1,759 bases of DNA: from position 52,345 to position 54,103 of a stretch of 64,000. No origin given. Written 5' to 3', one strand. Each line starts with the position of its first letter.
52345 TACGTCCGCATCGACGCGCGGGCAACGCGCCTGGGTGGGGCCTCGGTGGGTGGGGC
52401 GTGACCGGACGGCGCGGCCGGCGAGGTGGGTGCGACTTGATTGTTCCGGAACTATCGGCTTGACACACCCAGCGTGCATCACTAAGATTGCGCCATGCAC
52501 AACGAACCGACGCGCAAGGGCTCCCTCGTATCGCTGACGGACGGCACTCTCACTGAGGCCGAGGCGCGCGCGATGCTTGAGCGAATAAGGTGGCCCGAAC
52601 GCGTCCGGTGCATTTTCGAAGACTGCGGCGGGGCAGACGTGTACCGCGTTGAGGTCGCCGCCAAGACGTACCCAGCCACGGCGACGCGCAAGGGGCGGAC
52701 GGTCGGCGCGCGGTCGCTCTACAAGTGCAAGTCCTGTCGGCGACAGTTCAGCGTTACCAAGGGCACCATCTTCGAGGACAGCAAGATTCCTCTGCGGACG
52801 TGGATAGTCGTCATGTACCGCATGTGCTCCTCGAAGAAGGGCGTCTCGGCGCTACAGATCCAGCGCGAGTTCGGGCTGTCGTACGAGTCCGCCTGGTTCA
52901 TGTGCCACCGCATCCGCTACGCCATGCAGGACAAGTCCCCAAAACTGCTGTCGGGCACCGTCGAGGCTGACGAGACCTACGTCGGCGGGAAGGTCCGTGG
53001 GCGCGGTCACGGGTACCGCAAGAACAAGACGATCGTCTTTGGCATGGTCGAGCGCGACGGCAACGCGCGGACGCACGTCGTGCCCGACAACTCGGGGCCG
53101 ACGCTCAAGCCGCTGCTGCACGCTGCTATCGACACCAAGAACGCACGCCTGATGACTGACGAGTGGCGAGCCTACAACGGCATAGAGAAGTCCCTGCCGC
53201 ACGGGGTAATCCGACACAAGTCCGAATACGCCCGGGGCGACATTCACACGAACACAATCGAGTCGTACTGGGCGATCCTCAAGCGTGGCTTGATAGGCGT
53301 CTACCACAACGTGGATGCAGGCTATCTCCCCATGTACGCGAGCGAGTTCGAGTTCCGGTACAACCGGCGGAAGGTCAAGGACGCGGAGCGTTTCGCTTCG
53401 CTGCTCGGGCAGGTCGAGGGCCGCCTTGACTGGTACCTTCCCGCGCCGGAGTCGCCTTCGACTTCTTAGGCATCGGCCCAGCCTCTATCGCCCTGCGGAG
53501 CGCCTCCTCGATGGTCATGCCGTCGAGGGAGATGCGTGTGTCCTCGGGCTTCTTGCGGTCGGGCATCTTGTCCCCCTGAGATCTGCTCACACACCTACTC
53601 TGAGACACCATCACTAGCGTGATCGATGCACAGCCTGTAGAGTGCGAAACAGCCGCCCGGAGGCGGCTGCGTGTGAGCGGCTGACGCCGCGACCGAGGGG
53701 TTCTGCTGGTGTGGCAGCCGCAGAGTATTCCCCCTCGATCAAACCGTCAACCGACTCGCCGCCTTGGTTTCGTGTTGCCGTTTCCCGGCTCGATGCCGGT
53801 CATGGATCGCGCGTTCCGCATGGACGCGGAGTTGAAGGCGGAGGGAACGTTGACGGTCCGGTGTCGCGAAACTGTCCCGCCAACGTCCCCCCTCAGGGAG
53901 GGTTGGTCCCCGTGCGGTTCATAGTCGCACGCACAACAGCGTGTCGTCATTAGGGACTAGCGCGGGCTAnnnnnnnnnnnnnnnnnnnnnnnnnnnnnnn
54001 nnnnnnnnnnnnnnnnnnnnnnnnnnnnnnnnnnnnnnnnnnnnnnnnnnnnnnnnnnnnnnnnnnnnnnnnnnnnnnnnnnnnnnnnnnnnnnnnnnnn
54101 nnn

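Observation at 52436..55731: Recently inserted IS1595-type transposon carrying a methyltransferase–Mrr nuclease fusion as cargo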

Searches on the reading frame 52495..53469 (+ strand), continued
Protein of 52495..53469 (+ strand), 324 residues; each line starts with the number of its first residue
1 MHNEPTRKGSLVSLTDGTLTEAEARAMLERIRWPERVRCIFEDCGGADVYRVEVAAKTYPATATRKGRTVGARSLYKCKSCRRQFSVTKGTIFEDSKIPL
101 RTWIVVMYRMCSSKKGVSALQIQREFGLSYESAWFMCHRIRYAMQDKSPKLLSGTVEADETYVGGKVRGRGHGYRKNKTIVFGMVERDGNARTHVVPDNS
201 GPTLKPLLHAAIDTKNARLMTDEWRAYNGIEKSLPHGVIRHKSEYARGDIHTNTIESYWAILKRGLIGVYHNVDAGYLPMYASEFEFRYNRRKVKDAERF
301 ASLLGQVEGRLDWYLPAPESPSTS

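Call 35: search_protein_families(library=pfam, alignment_id=A2, max_evalue=0.0001)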
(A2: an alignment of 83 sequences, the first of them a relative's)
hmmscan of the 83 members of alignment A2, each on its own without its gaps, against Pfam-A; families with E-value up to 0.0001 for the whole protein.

A. member 1, L011:9111-9632:- (174 aa): 1 family
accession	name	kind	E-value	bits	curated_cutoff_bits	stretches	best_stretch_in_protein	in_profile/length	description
PF20126.4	TumE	-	5e-07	30.1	23.4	1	83-165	9-77/81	Toxin TumE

B. families by the number of members that match (of 83 scanned): 30 families (the first 25 are shown)
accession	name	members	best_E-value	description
PF12686.12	DUF3800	3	2.6e-08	Protein of unknown function (DUF3800)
PF13274.11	SocA_Panacea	2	2.5e-18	Antitoxin SocA-like, Panacea domain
PF01381.28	HTH_3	2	6.1e-15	Helix-turn-helix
PF13560.12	HTH_31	2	5e-11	Helix-turn-helix domain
PF12844.13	HTH_19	2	3.7e-07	Helix-turn-helix domain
PF04255.20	DUF433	2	4.3e-06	Protein of unknown function (DUF433)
PF02223.23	Thymidylate_kin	1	1.2e-42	Thymidylate kinase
PF01555.25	N6_N4_Mtase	1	7.1e-31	DNA methylase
PF22091.2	DUF6941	1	1.3e-26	Family of unknown function (DUF6941)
PF05598.16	DUF772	1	2.3e-20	Transposase domain (DUF772)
PF01609.27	DDE_Tnp_1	1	1.7e-17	Transposase DDE domain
PF02452.23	PemK_toxin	1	1e-11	PemK-like, MazF-like toxin of type II toxin-antitoxin system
PF11950.13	DUF3467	1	2.1e-11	Protein of unknown function (DUF3467)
PF01936.24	NYN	1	8.3e-11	NYN domain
PF21321.3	HTH_66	1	1.7e-10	Putative DNA-binding HTH domain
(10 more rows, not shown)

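Call 38: search_protein_families(library=padloc, proteins=[window:52495-53469:+], max_evalue=0.001)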
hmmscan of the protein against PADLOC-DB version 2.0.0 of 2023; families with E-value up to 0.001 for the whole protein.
window:52495-53469:+ (324 aa): 0 families

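Call 39: search_protein_families(library=ncbifam, proteins=[window:52495-53469:+], max_evalue=0.001)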
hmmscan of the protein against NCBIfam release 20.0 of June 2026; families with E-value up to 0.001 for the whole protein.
window:52495-53469:+ (324 aa): 2 families
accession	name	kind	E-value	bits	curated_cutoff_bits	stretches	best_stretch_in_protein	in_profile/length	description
NF033547.1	transpos_IS1595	equivalog_domain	2e-59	201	75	1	96-292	2-215/215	IS1595 family transposase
NF033558.1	transpos_IS1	equivalog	1.2e-07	31.8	100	1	64-236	10-172/199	IS1 family transposase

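Call 58: search_dna_similar(query=window:52495-53469:+, collection=plasmids, mode=protein, max_rows=25)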
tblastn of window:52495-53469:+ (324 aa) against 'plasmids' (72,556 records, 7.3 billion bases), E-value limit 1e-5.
Records with a match: 462; places in all: 663; records where one place covers at least 80% of the query: 243.
Best place of each record, by identity: <60% 462.
By first word of the organism name: Sinorhizobium 46; Pseudosulfitobacter 30; Ralstonia 29; Acinetobacter 29; Xanthomonas 18; Aeromonas 17; Mesorhizobium 14; Rhizobium 14; Agrobacterium 12; Chondrinema 11; and 109 more.
By predicted mobility (MOB-suite, as given by PLSDB): non-mobilizable 243; conjugative 138; mobilizable 81.
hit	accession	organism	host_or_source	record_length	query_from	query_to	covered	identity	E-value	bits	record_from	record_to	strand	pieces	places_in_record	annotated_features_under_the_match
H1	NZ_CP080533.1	Mesorhizobium sp. AR02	Oxytropis sp.,Cell culture,root nodule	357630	10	304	90%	41.0%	2e-42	198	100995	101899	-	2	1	none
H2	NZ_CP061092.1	Roseomonas marmotae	Marmota himalayana,pure culture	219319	24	310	89%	39.8%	9e-53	193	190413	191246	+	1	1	IS1595 family transposase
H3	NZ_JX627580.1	Methylobacterium oryzae CBMB20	-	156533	11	310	93%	38.0%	5e-48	179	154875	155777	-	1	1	IS1595 family transposase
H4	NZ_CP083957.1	Mesorhizobium sp. B1-1-8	cell culture,soil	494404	20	305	88%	39.7%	1e-39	189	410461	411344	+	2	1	none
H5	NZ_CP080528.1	Mesorhizobium sp. AR07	Oxytropis sp.,Cell culture,root nodule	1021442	21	316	91%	37.2%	1e-54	199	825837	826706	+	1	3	record has no annotation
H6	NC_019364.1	Sulfitobacter guttiformis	-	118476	21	310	90%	37.5%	1e-46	175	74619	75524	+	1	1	IS1595 family transposase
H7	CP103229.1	Bacteroides faecis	Homo sapiens,cell culture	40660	4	304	93%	35.8%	2e-55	201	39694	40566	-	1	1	IS1595 family transposase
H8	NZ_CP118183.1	Entomospira culicis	Culex pipiens,cell culture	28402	10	304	91%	36.2%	2e-50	186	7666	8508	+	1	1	IS1595 family transposase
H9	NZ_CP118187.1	Entomospira culicis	Culex pipiens,cell culture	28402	10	304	91%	36.2%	2e-50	186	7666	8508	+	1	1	IS1595 family transposase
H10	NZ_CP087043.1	Pseudosulfitobacter pseudonitzschiae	Mediolabrus comicus,The surface ...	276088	21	310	90%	36.5%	2e-47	178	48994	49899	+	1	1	IS1595 family transposase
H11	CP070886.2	Pseudosulfitobacter pseudonitzschiae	Skeletonema costatum,The surface ...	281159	21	310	90%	36.5%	2e-47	178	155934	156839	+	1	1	IS1595 family transposase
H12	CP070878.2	Pseudosulfitobacter pseudonitzschiae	Skeletonema costatum,The surface ...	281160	21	310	90%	36.5%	2e-47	178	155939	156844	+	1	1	IS1595 family transposase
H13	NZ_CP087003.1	Pseudosulfitobacter pseudonitzschiae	Skeletonema costatum,The surface ...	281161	21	310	90%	36.5%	2e-47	178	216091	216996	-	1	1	IS1595 family transposase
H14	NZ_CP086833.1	Pseudosulfitobacter pseudonitzschiae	Trieres chinensis,The surface seawater ...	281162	21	310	90%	36.5%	2e-47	178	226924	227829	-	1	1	IS1595 family transposase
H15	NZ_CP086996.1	Pseudosulfitobacter pseudonitzschiae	Skeletonema costatum,The surface ...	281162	21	310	90%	36.5%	2e-47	178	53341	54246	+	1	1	IS1595 family transposase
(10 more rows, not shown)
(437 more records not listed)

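Call 74: find_encoding_contigs(protein=P0123, flank=6000, max_places=3)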
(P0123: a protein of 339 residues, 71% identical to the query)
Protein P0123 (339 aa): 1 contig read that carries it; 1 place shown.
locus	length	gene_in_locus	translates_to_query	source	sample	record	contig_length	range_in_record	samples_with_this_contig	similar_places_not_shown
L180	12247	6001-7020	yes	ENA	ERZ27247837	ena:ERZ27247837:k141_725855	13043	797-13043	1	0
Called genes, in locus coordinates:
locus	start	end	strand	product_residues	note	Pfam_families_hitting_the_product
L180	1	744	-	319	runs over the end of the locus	PF03193:RsgA_GTPase (faint), PF03308:MeaB, PF01656:CbiA (weak), PF02492:cobW (weak), PF03029:ATP_bind_1 (faint)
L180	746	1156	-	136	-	PF02310:B12-binding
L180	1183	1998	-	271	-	PF00903:Glyoxalase, PF13468:Glyoxalase_3, PF13669:Glyoxalase_4, PF18029:Glyoxalase_6 (faint), PF00903:Glyoxalase, PF13669:Glyoxalase_4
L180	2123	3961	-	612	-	PF01642:MM_CoA_mutase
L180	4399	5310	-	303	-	-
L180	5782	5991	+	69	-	-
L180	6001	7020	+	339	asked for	PF12760:Zn_ribbon_IS1595, PF12762:DDE_Tnp_IS1595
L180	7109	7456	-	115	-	PF02452:PemK_toxin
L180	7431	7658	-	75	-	-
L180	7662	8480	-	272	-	-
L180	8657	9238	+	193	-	PF18306:LDcluster4, PF03641:Lysine_decarbox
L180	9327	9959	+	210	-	-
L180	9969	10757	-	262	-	PF02567:PhzC-PhzF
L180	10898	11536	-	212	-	PF00196:GerE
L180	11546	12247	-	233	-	?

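Call 75: find_encoding_contigs(protein=P0124, flank=6000, max_places=3)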
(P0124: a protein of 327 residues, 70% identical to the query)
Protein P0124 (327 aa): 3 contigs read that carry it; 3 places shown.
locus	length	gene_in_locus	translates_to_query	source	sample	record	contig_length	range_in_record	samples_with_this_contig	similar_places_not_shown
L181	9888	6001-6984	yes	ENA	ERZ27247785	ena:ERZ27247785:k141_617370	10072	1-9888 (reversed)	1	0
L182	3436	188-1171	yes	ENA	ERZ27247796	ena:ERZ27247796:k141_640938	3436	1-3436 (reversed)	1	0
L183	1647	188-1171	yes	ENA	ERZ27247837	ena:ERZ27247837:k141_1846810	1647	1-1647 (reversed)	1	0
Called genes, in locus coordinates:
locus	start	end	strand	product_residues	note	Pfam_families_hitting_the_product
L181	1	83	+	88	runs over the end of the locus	?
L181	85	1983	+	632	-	-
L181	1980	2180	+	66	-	-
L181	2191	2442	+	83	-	-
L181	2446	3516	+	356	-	PF01551:Peptidase_M23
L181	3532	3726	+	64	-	-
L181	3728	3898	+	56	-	-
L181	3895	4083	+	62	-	-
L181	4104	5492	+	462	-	-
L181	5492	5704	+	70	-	-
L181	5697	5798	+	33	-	-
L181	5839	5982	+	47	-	-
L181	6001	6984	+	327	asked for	PF12760:Zn_ribbon_IS1595, PF12762:DDE_Tnp_IS1595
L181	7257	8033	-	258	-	PF12686:DUF3800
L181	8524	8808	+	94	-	-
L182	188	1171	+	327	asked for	PF12760:Zn_ribbon_IS1595, PF12762:DDE_Tnp_IS1595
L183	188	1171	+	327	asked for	PF12760:Zn_ribbon_IS1595, PF12762:DDE_Tnp_IS1595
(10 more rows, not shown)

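Call 76: find_encoding_contigs(protein=P0122, flank=6000, max_places=3)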
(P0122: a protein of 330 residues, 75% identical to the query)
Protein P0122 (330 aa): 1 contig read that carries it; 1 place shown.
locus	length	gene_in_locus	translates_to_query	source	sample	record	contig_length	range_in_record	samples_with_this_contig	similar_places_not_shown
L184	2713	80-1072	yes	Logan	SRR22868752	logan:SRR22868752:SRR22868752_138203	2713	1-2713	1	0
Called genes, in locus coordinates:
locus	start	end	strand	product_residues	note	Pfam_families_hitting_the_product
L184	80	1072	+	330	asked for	PF12760:Zn_ribbon_IS1595, PF12762:DDE_Tnp_IS1595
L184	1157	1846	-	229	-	PF01936:NYN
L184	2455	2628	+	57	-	-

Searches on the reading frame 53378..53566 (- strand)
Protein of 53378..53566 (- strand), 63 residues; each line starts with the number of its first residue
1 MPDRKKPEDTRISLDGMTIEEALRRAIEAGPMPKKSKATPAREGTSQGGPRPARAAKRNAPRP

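Call 81: search_protein_families(library=pfam, alignment_id=A5, max_evalue=1)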
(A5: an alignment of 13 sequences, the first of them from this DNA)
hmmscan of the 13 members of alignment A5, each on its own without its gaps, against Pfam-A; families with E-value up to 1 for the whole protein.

A. member 1, seq(63 aa): 0 families

B. families by the number of members that match (of 13 scanned): 1 family
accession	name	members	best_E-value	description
PF04177.18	TAP42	1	0.055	TAP42-like family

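Call 82: search_protein_families(library=phrogs, alignment_id=A5, max_evalue=0.1)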
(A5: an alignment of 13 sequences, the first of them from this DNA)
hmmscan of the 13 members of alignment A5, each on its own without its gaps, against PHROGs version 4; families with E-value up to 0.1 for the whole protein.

A. member 1, seq(63 aa): 0 families

B. families by the number of members that match (of 13 scanned): 1 family
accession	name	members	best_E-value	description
phrog_9390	-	1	0.055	DNA binding protein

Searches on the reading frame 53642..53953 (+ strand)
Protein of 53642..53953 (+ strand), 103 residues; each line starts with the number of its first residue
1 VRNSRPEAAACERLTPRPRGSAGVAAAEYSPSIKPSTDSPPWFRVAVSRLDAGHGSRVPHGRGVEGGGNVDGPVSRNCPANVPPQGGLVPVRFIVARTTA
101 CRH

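Call 4: search_protein_families(library=pfam, proteins=[window:53642-53953:+], max_evalue=0.01)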
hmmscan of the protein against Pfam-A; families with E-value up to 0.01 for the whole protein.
window:53642-53953:+ (103 aa): 0 families

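Call 38: search_protein_families(library=padloc, proteins=[window:53642-53953:+], max_evalue=0.001)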
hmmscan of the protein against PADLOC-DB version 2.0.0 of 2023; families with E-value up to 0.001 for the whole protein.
window:53642-53953:+ (103 aa): 0 families

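Call 39: search_protein_families(library=ncbifam, proteins=[window:53642-53953:+], max_evalue=0.001)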
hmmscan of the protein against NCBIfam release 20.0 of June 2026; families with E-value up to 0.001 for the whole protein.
window:53642-53953:+ (103 aa): 0 families
